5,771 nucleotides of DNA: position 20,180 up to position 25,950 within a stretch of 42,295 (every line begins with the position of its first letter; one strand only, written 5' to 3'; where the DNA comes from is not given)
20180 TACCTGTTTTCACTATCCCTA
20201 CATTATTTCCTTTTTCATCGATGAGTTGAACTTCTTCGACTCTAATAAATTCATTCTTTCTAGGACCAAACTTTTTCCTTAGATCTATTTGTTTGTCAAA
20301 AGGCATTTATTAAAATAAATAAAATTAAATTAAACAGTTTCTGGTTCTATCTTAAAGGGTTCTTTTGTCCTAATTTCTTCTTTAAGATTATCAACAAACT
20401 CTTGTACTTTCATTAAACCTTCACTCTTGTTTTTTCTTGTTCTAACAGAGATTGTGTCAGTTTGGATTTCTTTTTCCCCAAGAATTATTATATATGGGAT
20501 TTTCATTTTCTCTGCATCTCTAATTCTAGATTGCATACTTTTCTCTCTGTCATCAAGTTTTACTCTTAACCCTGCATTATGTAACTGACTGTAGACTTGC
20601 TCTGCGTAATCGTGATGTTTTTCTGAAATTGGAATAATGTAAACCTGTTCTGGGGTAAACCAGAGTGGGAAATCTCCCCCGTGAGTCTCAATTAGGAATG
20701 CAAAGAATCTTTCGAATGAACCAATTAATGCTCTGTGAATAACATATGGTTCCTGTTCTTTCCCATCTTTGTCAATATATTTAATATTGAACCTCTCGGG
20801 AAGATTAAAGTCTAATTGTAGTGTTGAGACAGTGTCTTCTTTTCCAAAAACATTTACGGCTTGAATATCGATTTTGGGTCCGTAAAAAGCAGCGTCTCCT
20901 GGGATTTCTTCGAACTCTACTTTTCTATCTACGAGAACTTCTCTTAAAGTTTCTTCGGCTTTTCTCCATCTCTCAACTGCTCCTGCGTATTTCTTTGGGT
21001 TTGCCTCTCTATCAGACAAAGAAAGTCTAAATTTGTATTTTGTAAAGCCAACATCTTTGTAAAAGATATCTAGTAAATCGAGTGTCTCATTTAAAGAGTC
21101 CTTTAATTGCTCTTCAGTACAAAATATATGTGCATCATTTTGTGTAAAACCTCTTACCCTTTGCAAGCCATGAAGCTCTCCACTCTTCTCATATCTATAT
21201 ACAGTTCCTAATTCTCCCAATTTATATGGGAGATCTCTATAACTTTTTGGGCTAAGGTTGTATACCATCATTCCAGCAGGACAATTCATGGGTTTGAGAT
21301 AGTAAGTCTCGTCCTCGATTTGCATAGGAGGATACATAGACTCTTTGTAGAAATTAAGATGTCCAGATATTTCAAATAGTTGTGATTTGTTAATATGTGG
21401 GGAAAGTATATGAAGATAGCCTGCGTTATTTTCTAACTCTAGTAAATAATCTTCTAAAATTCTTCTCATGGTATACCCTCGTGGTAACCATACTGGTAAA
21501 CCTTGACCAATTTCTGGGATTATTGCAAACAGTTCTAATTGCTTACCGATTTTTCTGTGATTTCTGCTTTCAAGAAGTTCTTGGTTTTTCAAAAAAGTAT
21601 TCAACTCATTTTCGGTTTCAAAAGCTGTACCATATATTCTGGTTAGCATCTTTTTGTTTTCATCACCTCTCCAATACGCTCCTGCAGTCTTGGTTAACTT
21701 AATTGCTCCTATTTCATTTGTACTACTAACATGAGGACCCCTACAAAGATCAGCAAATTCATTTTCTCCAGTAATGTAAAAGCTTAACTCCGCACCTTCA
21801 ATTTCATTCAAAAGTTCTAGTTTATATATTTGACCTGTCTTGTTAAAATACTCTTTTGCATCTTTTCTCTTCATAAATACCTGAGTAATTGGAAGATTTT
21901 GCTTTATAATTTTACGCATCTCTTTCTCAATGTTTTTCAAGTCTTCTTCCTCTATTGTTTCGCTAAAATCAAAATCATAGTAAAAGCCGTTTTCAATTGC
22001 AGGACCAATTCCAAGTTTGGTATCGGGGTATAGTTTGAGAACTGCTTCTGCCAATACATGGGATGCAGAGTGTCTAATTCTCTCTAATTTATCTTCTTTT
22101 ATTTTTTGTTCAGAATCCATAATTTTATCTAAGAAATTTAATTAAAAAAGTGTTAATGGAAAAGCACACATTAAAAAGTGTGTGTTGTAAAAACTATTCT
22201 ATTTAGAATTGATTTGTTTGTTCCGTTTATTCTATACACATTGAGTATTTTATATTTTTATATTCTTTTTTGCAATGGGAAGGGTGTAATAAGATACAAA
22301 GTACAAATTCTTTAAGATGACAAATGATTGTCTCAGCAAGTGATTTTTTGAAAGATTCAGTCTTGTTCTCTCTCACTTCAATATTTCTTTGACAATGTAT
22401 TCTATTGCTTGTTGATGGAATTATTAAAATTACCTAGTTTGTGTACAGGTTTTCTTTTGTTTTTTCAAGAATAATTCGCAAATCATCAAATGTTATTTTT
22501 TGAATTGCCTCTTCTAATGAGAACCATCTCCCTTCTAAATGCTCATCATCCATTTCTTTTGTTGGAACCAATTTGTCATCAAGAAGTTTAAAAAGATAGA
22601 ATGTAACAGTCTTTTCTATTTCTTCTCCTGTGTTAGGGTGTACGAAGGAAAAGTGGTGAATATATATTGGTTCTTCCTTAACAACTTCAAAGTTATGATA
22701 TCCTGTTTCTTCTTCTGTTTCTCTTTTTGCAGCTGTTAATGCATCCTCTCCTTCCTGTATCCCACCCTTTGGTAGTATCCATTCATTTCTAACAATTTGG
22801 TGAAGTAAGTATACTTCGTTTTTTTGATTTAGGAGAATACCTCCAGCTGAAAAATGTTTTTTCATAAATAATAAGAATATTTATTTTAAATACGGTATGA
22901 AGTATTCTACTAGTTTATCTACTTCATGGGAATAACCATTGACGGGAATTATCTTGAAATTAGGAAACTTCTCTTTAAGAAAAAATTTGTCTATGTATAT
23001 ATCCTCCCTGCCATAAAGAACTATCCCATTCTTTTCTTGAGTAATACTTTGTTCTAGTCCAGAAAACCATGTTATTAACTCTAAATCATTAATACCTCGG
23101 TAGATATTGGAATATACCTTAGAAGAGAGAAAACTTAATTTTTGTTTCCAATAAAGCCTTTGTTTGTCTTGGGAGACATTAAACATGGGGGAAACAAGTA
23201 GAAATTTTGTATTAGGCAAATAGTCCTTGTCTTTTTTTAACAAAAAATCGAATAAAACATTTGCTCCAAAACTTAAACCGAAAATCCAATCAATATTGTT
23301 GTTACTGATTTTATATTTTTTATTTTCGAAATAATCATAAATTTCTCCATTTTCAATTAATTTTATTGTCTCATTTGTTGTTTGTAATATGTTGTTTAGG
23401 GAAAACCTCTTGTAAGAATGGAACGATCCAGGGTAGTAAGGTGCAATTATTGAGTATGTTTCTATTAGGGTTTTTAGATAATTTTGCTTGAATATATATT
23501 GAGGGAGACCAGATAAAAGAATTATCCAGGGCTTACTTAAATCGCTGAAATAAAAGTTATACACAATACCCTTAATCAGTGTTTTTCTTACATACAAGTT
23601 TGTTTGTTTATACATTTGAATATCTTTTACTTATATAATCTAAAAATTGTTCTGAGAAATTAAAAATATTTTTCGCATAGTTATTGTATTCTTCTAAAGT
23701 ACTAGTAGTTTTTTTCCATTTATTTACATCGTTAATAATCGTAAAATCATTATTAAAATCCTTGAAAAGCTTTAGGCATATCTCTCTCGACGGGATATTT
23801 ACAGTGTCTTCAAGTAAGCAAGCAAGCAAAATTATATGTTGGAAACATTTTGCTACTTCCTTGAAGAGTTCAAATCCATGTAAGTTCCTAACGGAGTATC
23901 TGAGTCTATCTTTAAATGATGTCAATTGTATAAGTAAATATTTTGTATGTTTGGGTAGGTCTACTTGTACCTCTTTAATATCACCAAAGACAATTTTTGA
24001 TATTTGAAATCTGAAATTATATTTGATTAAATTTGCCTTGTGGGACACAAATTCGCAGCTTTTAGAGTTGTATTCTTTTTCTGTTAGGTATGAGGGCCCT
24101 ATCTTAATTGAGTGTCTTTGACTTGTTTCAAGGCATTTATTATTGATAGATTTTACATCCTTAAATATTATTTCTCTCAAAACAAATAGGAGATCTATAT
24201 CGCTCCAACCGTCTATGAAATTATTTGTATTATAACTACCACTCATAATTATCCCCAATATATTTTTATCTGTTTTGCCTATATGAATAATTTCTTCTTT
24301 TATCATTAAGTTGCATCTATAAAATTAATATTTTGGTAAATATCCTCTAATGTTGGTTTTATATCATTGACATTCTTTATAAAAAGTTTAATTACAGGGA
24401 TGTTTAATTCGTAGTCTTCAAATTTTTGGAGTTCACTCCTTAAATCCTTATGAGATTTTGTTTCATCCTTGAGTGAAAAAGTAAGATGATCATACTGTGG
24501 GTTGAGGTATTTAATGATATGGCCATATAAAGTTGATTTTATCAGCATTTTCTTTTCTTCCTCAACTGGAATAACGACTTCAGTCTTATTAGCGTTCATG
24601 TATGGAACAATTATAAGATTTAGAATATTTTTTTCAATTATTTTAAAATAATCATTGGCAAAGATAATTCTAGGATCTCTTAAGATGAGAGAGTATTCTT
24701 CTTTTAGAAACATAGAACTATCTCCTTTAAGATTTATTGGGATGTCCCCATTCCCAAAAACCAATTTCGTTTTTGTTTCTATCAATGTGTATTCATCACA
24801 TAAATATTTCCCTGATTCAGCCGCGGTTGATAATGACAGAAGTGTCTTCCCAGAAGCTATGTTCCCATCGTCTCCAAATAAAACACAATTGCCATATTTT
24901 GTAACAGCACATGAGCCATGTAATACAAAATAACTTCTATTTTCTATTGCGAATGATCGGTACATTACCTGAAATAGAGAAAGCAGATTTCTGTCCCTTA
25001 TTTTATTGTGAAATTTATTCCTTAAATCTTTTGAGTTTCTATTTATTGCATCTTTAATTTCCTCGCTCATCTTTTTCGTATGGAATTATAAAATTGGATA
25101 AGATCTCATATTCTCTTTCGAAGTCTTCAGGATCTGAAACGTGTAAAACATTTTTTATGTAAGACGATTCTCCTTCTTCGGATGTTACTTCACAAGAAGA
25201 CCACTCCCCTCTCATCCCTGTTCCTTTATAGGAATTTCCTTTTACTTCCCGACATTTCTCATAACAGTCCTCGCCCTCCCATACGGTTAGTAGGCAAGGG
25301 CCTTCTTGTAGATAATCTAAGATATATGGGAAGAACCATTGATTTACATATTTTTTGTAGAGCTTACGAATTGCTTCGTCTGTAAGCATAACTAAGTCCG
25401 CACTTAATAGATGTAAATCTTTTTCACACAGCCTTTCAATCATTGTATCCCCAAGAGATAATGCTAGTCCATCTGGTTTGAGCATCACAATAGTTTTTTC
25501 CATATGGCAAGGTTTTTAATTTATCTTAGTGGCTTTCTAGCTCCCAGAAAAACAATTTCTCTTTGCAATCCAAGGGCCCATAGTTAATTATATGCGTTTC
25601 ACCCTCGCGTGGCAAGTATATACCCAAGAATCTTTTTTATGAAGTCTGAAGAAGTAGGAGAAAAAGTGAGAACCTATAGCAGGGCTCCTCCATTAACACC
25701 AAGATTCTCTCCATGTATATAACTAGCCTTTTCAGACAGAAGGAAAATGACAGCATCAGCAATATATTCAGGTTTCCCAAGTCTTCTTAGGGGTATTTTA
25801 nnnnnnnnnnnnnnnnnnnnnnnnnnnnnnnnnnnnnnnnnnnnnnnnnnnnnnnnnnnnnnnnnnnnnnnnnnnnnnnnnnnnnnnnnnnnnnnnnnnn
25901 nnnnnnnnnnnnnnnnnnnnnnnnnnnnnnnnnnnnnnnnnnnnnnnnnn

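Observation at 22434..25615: Translationally coupled five-gene nucleotide-handling operon (NDK-like, HprK-like P-loop, Pol-beta NTase, alpha/beta hydrolase, Nudix) that I cannot assign to any pathway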

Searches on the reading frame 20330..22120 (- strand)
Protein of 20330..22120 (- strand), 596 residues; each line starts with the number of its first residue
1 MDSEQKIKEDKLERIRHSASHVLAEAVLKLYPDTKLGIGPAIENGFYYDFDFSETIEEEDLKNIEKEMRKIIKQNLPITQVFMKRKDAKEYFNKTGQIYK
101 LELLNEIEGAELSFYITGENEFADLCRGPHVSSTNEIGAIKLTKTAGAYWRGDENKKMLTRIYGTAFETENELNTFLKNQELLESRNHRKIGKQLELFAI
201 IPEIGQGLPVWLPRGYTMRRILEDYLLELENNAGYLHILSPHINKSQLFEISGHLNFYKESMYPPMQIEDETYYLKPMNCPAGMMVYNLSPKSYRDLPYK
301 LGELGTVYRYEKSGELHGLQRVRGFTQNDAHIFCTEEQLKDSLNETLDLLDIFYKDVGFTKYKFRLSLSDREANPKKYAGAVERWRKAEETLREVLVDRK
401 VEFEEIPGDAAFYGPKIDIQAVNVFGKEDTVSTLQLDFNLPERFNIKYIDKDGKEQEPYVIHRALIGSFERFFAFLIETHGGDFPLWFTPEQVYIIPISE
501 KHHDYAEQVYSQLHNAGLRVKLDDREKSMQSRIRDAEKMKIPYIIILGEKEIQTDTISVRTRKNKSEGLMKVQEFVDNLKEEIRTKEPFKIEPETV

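Call 102: list_cluster_members(proteins=[window:20330-22120:-, window:7997-10600:+, window:27695-29686:-, P0001, P0007, P0029, P0030, P0035])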
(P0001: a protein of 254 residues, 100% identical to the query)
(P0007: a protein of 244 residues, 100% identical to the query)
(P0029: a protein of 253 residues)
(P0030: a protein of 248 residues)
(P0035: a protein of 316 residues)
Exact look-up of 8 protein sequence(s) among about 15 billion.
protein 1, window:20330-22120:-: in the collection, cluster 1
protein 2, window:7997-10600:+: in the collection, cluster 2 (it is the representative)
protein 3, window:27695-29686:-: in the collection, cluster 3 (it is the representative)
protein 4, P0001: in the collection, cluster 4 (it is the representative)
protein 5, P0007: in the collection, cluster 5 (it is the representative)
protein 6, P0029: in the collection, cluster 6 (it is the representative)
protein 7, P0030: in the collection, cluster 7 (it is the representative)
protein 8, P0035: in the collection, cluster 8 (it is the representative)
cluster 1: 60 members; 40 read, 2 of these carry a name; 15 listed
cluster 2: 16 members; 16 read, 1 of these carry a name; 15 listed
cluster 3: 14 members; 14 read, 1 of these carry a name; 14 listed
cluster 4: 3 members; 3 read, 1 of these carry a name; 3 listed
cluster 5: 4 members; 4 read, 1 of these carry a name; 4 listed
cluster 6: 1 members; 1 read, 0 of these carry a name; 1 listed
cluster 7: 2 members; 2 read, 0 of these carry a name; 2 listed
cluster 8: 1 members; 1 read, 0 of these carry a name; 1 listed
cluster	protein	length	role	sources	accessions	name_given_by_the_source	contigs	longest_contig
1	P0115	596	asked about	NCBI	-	-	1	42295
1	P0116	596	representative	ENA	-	-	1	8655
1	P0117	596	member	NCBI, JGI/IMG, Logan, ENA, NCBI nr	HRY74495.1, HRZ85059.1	MAG TPA: threonine--tRNA ligase [Candidatus Dojkabacteria bacterium] | threonine--tRNA ligase [Candidatus Dojkabacteria bacterium]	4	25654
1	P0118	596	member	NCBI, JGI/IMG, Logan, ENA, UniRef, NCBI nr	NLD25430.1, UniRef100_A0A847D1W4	threonine--tRNA ligase [Candidatus Dojkabacteria bacterium] | Threonine--tRNA ligase n=1 Tax=Candidatus Dojkabacteria bacterium TaxID=2099670 ...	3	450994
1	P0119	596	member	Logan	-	-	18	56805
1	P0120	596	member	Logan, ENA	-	-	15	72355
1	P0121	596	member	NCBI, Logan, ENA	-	-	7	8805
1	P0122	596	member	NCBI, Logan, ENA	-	-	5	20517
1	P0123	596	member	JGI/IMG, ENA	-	-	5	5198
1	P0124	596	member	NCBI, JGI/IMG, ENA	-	-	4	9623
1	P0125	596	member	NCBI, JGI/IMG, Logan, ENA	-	-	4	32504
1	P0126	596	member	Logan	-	-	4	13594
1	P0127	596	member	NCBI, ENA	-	-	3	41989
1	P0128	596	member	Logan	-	-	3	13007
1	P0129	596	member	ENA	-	-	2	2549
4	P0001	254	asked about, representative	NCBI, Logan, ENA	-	-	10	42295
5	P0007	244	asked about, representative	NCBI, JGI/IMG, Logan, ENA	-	-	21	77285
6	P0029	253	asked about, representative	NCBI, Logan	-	-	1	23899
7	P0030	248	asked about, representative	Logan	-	-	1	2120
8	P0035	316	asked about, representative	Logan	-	-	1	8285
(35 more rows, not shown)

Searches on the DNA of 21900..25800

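Call 57: search_rna_families(source=window, start=21900, end=25800, threshold=evalue, max_evalue=1)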
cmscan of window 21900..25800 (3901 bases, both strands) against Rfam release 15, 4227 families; matches with E-value up to 1: 1.
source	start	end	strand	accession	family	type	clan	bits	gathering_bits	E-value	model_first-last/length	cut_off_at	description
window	23654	23713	+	RF02701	PsrR1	Gene; sRNA;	-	22.2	42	0.6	1-79/79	no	Photosynthesis regulatory RNA1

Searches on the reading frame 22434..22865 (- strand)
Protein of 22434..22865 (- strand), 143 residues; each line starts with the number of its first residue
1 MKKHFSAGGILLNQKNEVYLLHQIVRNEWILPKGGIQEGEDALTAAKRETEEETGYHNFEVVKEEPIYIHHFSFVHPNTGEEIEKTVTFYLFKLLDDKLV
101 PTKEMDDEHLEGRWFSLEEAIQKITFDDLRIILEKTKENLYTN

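Call 3: search_protein_families(library=pfam, proteins=[window:22434-22865:-], max_evalue=1)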
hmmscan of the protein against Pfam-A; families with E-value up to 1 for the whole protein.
window:22434-22865:- (143 aa): 1 family
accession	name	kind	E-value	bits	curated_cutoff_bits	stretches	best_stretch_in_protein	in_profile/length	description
PF00293.34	NUDIX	-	5.2e-21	75.5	21.1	1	3-128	2-127/134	NUDIX domain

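Call 4: search_protein_families(library=ncbifam, proteins=[window:22434-22865:-], max_evalue=1)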
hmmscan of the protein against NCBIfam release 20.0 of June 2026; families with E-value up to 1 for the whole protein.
window:22434-22865:- (143 aa): 19 families
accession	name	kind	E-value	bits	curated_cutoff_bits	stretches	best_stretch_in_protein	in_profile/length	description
NF001938.0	PRK00714.1-5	equivalog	7.1e-11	41.8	116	1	7-70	16-88/172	RNA pyrophosphohydrolase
NF052459.1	OxoGTPPhMutT1Mycb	equivalog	3.1e-10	39.6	475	1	12-135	9-124/292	8-oxo-(d)GTP phosphatase MutT1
NF001936.0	PRK00714.1-3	equivalog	3.3e-10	40.1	118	1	14-124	21-134/155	RNA pyrophosphohydrolase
NF001935.0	PRK00714.1-2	equivalog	1.1e-09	38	259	1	8-59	12-63/183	RNA pyrophosphohydrolase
NF001937.0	PRK00714.1-4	equivalog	1.2e-07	31.5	139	1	8-61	12-65/161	RNA pyrophosphohydrolase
NF001934.0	PRK00714.1-1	equivalog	1e-05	25.1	241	1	8-61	12-65/176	RNA pyrophosphohydrolase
NF041652.1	Nud_hyd_Dein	equivalog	2.6e-05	24.5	200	1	5-72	14-87/152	Nudix hydrolase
NF008736.0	PRK11762.1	equivalog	3e-05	23.6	169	1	28-58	75-105/186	ADP compounds hydrolase NudE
TIGR00586.1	mutt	equivalog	6.2e-05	23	97.9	1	1-57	2-62/129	8-oxo-dGTP diphosphatase MutT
NF006961.0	PRK09438.1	equivalog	7.2e-05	22.3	103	1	14-125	18-134/151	dihydroneopterin triphosphate diphosphatase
NF008044.0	PRK10776.1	equivalog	0.00031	20.6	148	1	1-74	1-75/130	8-oxo-dGTP diphosphatase MutT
NF003787.0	PRK05379.1-4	equivalog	0.00078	18.5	449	1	26-124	232-330/346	bifunctional nicotinamide-nucleotide adenylyltransferase/Nudix hydroxylase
TIGR02705.1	nudix_YtkD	equivalog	0.0065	16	154.4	1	19-60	37-78/156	RNA deprotection pyrophosphohydrolase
NF006530.0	PRK08999.1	equivalog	0.01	14.9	245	1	10-57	20-63/315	Nudix family hydrolase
NF012016.0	PRK15472.1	equivalog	0.019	14.7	95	1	23-56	21-60/141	nucleoside triphosphatase NudI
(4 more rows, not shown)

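Call 5: search_protein_families(library=padloc, proteins=[window:22434-22865:-], max_evalue=1)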
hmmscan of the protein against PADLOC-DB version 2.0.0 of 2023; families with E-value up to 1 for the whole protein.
window:22434-22865:- (143 aa): 1 family
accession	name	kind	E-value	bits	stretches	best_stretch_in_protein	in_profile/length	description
PDLC04899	PDC-S07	-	0.0045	14.6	1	22-57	28-63/135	-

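Call 66: search_solved_structures(query=window:22434-22865:-, max_evalue=0.001)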
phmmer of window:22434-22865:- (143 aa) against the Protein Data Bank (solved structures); distinct sequences matched with E-value up to 0.001: 17.
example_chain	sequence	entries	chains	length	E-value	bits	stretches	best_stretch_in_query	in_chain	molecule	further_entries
3i7u_A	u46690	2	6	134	3.7e-12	49.5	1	1-135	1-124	AP4A hydrolase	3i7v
3u53_A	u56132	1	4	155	1.4e-08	37.9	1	27-136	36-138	Bis(5'-nucleosyl)-tetraphosphatase [asymmetrical]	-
1f3y_A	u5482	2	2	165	3.7e-08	36.5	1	8-71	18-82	DIADENOSINE 5',5'''-P1,P4-TETRAPHOSPHATE HYDROLASE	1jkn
1vc8_A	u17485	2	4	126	5.3e-08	36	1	5-136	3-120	Ndx1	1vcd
1xsa_A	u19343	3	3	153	9e-08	35.3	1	27-136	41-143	Bis(5'-nucleosyl)-tetraphosphatase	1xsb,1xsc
4ick_A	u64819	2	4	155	9.2e-08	35.2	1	27-136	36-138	Bis(5'-nucleosyl)-tetraphosphatase [asymmetrical]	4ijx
1vc9_A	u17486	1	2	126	1.4e-07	34.6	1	5-136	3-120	Ndx1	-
1kt9_A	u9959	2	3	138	1.5e-06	31.3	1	24-135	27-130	Diadenosine Tetraphosphate Hydrolase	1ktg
4ilq_A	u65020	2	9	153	2.2e-06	30.7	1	27-135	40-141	CT771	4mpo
3smd_A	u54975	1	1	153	1.7e-05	27.9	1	9-120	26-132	MutT/NUDIX family protein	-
4zb3_A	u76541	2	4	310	5.8e-05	26.2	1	25-121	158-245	Nudix hydrolase 7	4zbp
2fml_A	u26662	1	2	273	7e-05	25.9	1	25-134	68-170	MutT/nudix family protein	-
3gg6_A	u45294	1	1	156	9.3e-05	25.5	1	10-58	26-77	Nucleoside diphosphate-linked moiety X motif 18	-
5cfi_A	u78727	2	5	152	0.00028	24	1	17-134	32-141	BIS(5'-nucleosyl)-tetraphosphatase (Diadenosine tetraphosphatase), putative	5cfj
8zjb_A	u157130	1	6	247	0.00079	22.5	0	9-56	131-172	Nudix hydrolase domain-containing protein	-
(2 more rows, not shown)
